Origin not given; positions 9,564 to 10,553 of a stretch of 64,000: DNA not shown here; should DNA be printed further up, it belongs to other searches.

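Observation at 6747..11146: Complete preQ1 operon extended by an SDR oxidoreductase and a precursor transporter, with no DpdA/TGT visible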

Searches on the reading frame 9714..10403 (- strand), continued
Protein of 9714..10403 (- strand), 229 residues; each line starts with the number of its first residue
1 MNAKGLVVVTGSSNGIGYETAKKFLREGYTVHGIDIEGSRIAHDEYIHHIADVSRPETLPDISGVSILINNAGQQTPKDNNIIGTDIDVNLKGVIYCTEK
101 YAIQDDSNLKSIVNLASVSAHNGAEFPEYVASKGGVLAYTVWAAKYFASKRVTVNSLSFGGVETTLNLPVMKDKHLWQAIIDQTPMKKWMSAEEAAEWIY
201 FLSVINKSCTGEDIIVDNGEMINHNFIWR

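Call 44: find_related_loci(query=A2, collection=viral_contigs, flank=6000)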
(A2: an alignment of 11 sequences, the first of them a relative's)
Query A2 (339 aa) in viral_contigs; peptide patterns used: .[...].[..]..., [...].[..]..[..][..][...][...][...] (x = any residue, [..] = any of these).
310 stretches matched a pattern; 231 encode a relative of the query (tblastn E <= 1e-3); the best 80 are kept; 80 distinct loci.
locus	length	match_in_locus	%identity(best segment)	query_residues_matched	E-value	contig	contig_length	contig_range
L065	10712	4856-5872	100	1-339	0e+0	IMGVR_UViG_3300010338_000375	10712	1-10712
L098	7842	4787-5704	54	34-339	1e-110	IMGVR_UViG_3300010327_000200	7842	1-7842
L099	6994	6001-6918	54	34-339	2e-109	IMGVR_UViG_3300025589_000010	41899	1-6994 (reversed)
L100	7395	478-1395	53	34-339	3e-109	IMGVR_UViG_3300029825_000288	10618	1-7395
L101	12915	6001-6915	50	34-338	7e-102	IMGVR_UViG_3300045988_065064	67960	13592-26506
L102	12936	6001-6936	49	27-338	6e-102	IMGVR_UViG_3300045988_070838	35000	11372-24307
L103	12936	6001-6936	48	27-338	4e-101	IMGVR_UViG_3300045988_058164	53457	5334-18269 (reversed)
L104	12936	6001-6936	48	27-338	4e-101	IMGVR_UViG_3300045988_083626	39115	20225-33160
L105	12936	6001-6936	48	27-338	2e-100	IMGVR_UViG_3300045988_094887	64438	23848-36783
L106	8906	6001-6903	48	34-339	7e-91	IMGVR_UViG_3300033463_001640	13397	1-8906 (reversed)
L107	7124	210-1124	46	36-339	3e-89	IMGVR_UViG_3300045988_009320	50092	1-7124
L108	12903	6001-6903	48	34-339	2e-89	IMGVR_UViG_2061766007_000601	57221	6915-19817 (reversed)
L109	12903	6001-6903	47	34-339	8e-88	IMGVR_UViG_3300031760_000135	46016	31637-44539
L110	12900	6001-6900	47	34-337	1e-85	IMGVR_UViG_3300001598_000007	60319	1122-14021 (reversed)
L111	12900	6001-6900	47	34-338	4e-85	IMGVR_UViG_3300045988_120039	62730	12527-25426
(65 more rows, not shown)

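Call 47: search_protein_families(library=pfam, proteins=[L047:2779-3621:+, L043:12994-13827:+, L040:16109-16738:+, L040:4667-5755:-, L044:18274-19785:+], max_evalue=0.01)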
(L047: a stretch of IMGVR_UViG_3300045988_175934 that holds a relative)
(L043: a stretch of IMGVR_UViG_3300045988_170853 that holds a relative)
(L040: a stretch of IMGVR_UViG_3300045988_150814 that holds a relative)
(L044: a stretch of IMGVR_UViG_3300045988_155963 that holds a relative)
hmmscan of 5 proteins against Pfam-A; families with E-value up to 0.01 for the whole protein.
L047:2779-3621:+ (280 aa): 0 families

L043:12994-13827:+ (277 aa): 0 families

L040:16109-16738:+ (209 aa): 1 family
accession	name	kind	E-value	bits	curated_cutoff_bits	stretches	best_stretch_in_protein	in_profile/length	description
PF00551.24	Formyl_trans_N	-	5.8e-05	23.3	26.1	1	89-176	82-159/181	Formyl transferase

L040:4667-5755:- (362 aa): 0 families

L044:18274-19785:+ (503 aa): 6 families
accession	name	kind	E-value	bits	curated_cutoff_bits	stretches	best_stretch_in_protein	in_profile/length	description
PF00176.29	SNF2-rel_dom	-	1.1e-33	117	24.9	1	91-308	20-251/290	SNF2-related domain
PF04851.21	ResIII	-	3.9e-10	40.3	22.5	1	95-214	30-163/164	Type III restriction enzyme, res subunit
PF00271.37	Helicase_C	-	5.2e-08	33.6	23.5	1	352-463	2-110/110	Helicase conserved C-terminal domain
PF00270.35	DEAD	-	0.00015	22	26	1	112-220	43-166/167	DEAD/DEAH box helicase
PF13307.12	Helicase_C_2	-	0.00041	20.9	25.3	1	358-491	3-142/170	Helicase C-terminal domain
PF18766.7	SWI2_SNF2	-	0.0031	17.6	26.7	1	177-216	120-158/221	SWI2/SNF2 ATPase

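Call 52: search_dna_similar(query=L043:12994-13827:+, collection=phages, mode=protein, max_rows=30, max_evalue=0.01)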
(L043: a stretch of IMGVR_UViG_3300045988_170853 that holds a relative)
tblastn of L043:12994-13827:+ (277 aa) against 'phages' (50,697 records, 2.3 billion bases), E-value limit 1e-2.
Records with a match: 27; places in all: 27; records where one place covers at least 80% of the query: 19.
Best place of each record, by identity: <60% 27.
By first word of the organism name: Campylobacter 15; Bacillus 6; Flavobacterium 4; Weizmannia 1; Chryseobacterium 1.
By host as written in the record: Campylobacter jejuni 5; Flavobacterium sp. LMO8 4; - 4; Campylobacter sp. 4; Bacillus subtilis KCCM12150 2; Campylobacter jejuni RM1221 1; Campylobacter coli 99-2 1; Bacillus subtilis ATCC 21336 1; and 5 more.
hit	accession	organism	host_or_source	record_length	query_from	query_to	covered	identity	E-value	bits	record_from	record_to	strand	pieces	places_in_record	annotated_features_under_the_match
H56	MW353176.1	Flavobacterium phage vB_FspM_immuto_3-5A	Flavobacterium sp. LMO8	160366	9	275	96%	47.6%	4e-72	246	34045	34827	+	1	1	DNA guanine transglycosylase | hypothetical protein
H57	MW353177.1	Flavobacterium phage vB_FspM_immuto_13-6C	Flavobacterium sp. LMO8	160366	9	275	96%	47.6%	4e-72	246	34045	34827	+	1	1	DNA guanine transglycosylase | hypothetical protein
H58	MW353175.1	Flavobacterium phage vB_FspM_immuto_2-6A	Flavobacterium sp. LMO8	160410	9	275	96%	47.6%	4e-72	246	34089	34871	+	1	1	DNA guanine transglycosylase | hypothetical protein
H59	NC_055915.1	Flavobacterium phage vB_FspM_immuto_2-6A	Flavobacterium sp. LMO8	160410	9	275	96%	47.6%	4e-72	246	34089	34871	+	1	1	DNA guanine transglycosylase | hypothetical protein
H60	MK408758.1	Campylobacter phage CP20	Campylobacter jejuni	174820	2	270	97%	37.2%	9e-41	155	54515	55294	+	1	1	hypothetical protein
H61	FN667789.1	Campylobacter phage CPt10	-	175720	2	270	97%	37.2%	9e-41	155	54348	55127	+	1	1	hypothetical phage protein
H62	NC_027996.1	Campylobacter phage CPt10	-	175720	2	270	97%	37.2%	9e-41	155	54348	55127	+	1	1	hypothetical protein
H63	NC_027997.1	Campylobacter phage CP220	Campylobacter sp.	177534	14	270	93%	37.8%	1e-39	152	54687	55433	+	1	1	hypothetical protein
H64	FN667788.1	Campylobacter phage CP220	Campylobacter sp.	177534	14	270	93%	37.8%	1e-39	152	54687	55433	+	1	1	hypothetical phage protein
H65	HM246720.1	Campylobacter phage vB_CcoM-IBB_35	-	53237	14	270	93%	37.4%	1e-40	155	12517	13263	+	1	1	hypothetical protein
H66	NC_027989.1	Campylobacter phage vB_CcoM-IBB_35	-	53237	14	270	93%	37.4%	1e-40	155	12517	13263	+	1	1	hypothetical protein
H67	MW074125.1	Campylobacter phage CJLB-12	Campylobacter jejuni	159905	14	270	93%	37.4%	1e-40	155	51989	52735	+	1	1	hypothetical protein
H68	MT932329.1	Campylobacter phage F379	Campylobacter jejuni RM1221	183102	14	270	93%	37.4%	1e-40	155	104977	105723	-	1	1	hypothetical protein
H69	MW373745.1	Campylobacter phage CJLB-13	Campylobacter jejuni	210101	14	270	93%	37.4%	1e-40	155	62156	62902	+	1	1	record has no annotation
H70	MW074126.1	Campylobacter phage CJLB-14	Campylobacter jejuni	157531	14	270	93%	37.4%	2e-40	154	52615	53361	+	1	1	hypothetical protein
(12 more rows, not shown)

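Call 54: get_annotated_region(hit=H58, flank=9000)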
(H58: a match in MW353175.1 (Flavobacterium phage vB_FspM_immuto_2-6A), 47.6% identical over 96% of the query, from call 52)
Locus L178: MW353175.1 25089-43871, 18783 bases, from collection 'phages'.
description: Flavobacterium phage vB_FspM_immuto_2-6A, complete genome.
organism: Flavobacterium phage vB_FspM_immuto_2-6A (NCBI taxid 2801477)
taxonomy: Viruses; Duplodnaviria; Heunggongvirae; Uroviricota; Caudoviricetes; Immutovirus; Immutovirus immuto
host: Flavobacterium sp. LMO8; source: Baltic Sea mesocosm; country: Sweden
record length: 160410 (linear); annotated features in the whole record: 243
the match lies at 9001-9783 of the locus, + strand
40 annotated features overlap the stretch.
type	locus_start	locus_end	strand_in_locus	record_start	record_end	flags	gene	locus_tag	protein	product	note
CDS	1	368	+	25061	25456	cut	-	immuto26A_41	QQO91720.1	hypothetical protein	-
CDS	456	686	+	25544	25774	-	-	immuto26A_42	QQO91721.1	hypothetical protein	-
CDS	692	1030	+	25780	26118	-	-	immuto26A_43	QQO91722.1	amino acid transporter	Amino acid transporter, PotE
CDS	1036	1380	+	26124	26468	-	-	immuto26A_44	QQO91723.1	ribonucleotide reductase beta subunit, ferritin-like domain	Ribonucleotide reductase beta subunit, ferritin-like domain, NrdF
CDS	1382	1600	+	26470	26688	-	-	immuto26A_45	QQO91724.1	hypothetical protein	-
CDS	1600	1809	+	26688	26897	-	-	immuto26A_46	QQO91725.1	hypothetical protein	-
CDS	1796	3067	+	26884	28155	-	-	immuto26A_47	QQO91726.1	thymidylate synthase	thymidylate synthase, ThyA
CDS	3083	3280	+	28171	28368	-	-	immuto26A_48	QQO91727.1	arginine kinase activator protein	protein-arginine kinase activator protein, McsA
CDS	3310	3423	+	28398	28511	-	-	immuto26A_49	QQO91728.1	hypothetical protein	-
CDS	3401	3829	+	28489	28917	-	-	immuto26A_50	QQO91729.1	hydrolase/thioesterase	-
CDS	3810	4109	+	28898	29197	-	-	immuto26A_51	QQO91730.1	hypothetical protein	-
CDS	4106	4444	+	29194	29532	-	-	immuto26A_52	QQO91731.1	multidrug transporter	Multidrug transporter EmrE and related cation transporters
CDS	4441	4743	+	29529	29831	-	-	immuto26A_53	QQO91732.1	DNA-directed RNA polymerase, subunit N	DNA-directed RNA polymerase, subunit N (RpoN/RPB10)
CDS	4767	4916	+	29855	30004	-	-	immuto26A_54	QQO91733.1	hypothetical protein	-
CDS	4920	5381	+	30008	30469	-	-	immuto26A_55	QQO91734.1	6-pyruvoyl-tetrahydropterin synthase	6-pyruvoyl-tetrahydropterin synthase (queuosine biosynthesis), QueD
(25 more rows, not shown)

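Call 55: get_annotated_region(hit=H63, flank=300)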
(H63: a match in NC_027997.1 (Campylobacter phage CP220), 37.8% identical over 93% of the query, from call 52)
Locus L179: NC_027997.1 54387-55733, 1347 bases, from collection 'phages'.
description: Campylobacter phage CP220, complete genome.
organism: Campylobacter phage CP220 (NCBI taxid 2994044)
taxonomy: Viruses; Duplodnaviria; Heunggongvirae; Uroviricota; Caudoviricetes; Eucampyvirinae; Firehammervirus; Firehammervirus CP220
host: Campylobacter sp.; source: Gallus gallus; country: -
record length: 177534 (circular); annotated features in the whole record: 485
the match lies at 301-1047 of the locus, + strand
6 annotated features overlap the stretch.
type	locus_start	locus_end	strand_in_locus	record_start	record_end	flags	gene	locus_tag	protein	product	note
CDS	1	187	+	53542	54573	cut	-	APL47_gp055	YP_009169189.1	AAA family ATPase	note the phosphohydrolase domain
misc_feature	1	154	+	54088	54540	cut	-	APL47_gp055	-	-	superfamily hit to SSF52540, P-loop containing nucleoside triphosphate hydrolases, score 0.00029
CDS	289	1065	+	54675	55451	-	-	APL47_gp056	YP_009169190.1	hypothetical protein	-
CDS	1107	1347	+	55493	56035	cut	-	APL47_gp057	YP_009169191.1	thymidylate kinase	note the nucleoside triphosphate hydrolase domain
misc_feature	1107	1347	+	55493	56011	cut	-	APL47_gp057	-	-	superfamily hit to SSF52540, P-loop containing nucleoside triphosphate hydrolases, score 1.5e-10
misc_feature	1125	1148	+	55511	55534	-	-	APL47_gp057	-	-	PS00017 ATP/GTP-binding site motif A (P-loop).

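Call 73: search_solved_structures(query=A1, max_evalue=1e-10)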
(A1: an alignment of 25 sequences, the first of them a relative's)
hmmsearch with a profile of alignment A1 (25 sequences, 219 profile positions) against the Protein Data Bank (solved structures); distinct sequences matched with E-value up to 1e-10: 307 (the best 60 are shown).
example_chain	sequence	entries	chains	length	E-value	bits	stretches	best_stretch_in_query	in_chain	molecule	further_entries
4avy_A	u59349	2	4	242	3.3e-25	92.3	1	3-207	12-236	PROBABLE SHORT-CHAIN DEHYDROGENASE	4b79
4jro_A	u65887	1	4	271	5e-24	88.5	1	4-210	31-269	FabG protein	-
5gwt_A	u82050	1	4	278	7.9e-24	87.8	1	4-213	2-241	4-hydroxyisolecuine dehydrogenase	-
9cly_A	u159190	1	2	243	8.4e-24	87.7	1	4-210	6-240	CylG protein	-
5gwr_A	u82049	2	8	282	9.7e-24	87.5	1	2-211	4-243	4-hydroxyisolecuine dehydrogenase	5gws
7sub_A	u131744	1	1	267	4.1e-23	85.5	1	4-209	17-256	3-oxoacyl-reductase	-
2uvd_A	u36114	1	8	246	2e-22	83.2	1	4-210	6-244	3-OXOACYL-(ACYL-CARRIER-PROTEIN) REDUCTASE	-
4rzh_A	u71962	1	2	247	2.7e-22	82.8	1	4-211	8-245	3-oxoacyl-[acyl-carrier protein] reductase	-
3osu_A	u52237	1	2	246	3.1e-22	82.6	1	3-209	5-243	3-oxoacyl-[acyl-carrier-protein] reductase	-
3sj7_A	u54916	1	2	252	3.5e-22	82.4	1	3-209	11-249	3-oxoacyl-(Acyl-carrier-protein) reductase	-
4nbu_A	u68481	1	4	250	5.6e-22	81.8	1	4-209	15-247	3-oxoacyl-(Acyl-carrier-protein) reductase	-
8x89_A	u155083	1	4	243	4.2e-21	78.9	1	3-209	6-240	3-oxoacyl-[acyl-carrier-protein] reductase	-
5b1y_A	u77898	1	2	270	5e-21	78.6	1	5-198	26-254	3-oxoacyl-[acyl-carrier-protein] reductase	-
4nbv_A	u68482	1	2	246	5.5e-21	78.5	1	5-194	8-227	3-oxoacyl-[acyl-carrier-protein] reductase putative short-chain dehydrogenases/reductases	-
5itv_A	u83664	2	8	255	6.3e-21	78.3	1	3-209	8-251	Dihydroanticapsin 7-dehydrogenase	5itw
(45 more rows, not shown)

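Call 76: search_protein_families(library=pfam, proteins=[L026:8616-9026:+, L061:10681-11580:+, L031:10730-11290:+, L025:13634-14485:+, L008:8670-9335:+, L009:4333-4731:+, L009:4759-5277:+, L011:3193-4167:-, L013:9749-10954:+, L009:1419-2705:+], max_evalue=0.001)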
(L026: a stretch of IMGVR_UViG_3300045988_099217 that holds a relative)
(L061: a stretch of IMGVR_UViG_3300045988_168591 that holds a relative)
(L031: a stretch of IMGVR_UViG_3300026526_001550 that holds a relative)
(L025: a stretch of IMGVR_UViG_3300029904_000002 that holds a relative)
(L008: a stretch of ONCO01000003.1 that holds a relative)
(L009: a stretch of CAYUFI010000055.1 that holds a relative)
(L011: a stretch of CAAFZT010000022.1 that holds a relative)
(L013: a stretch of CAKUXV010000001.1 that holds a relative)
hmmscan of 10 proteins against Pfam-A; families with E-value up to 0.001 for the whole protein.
L026:8616-9026:+ (136 aa): 0 families

L061:10681-11580:+ (299 aa): 0 families

L031:10730-11290:+ (186 aa): 4 families
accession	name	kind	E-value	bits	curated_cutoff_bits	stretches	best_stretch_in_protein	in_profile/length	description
PF13508.13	Acetyltransf_7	-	1.3e-05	25.9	27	1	83-145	17-81/84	Acetyltransferase (GNAT) domain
PF00583.31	Acetyltransf_1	-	1.5e-05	25.7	20.7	1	83-145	47-115/116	Acetyltransferase (GNAT) family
PF17013.11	Acetyltransf_15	-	0.00046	20.1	35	1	78-123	56-101/210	Putative acetyl-transferase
PF13673.13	Acetyltransf_10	-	0.00095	19.6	23.6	0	96-145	53-106/128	Acetyltransferase (GNAT) domain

L025:13634-14485:+ (283 aa): 0 families

L008:8670-9335:+ (221 aa): 1 family
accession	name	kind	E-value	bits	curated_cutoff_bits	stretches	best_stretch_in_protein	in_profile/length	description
PF08713.17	DNA_alkylation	-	1.4e-11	44.9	21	1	7-197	2-211/213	DNA alkylation repair enzyme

L009:4333-4731:+ (132 aa): 0 families

L009:4759-5277:+ (172 aa): 0 families

L011:3193-4167:- (324 aa): 2 families
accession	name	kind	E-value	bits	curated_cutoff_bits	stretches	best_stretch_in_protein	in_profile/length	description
PF00483.29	NTP_transferase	-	1.2e-06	28.8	21.2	1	44-179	3-136/245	Nucleotidyl transferase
PF12804.13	NTP_transf_3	-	0.00039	21.1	27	1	44-97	2-53/160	MobA-like NTP transferase domain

L013:9749-10954:+ (401 aa): 3 families
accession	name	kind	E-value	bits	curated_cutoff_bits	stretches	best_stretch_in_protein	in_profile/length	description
PF13173.12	AAA_14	-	2.5e-30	105.6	27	1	21-150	3-129/129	AAA domain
PF13635.12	DUF4143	-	1.6e-21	77.2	28.1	1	199-347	2-159/160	Domain of unknown function (DUF4143)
PF01637.24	ATPase_2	-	0.00073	19.8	33.2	0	17-48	17-48/225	ATPase domain predominantly from Archaea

L009:1419-2705:+ (428 aa): 1 family
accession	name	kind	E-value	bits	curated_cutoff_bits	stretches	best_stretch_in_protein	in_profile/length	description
PF05128.17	DUF697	-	6.6e-11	42.7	27.7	1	199-336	15-142/162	Domain of unknown function (DUF697)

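Call 107: predict_structure(alignment_id=A1)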
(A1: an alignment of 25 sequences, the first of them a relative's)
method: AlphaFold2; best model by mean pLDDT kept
length: 229 residues; sequences in the alignment: 25
mean_pLDDT: 88.1   pTM: 0.89
mean pLDDT of the five models: 88.1, 87.4, 87.1, 86.7, 86.0
residues with pLDDT >= 90: 145; 70-90: 54; 50-70: 24; < 50: 6
segments of 3 or more residues with pLDDT < 50: 80-83
pLDDT, mean of each block of 10 residues (from residue 1): 88 95 98 96 98 96 98 69 70 97 94 83 71 94 98 94 77 85 84 96 96 87 60
secondary structure, 60 per line:
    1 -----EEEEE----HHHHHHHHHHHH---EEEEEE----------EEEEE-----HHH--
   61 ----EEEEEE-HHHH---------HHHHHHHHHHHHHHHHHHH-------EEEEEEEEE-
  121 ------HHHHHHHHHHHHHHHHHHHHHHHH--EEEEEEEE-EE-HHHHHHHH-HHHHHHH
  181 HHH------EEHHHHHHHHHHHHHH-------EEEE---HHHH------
elements in order: E6-10 H15-26 E30-35 E46-50 E65-70 H72-75 H85-103 E111-119 H127-150 E153-160 H165-172 H174-183 H192-205 E213-216 H220-223
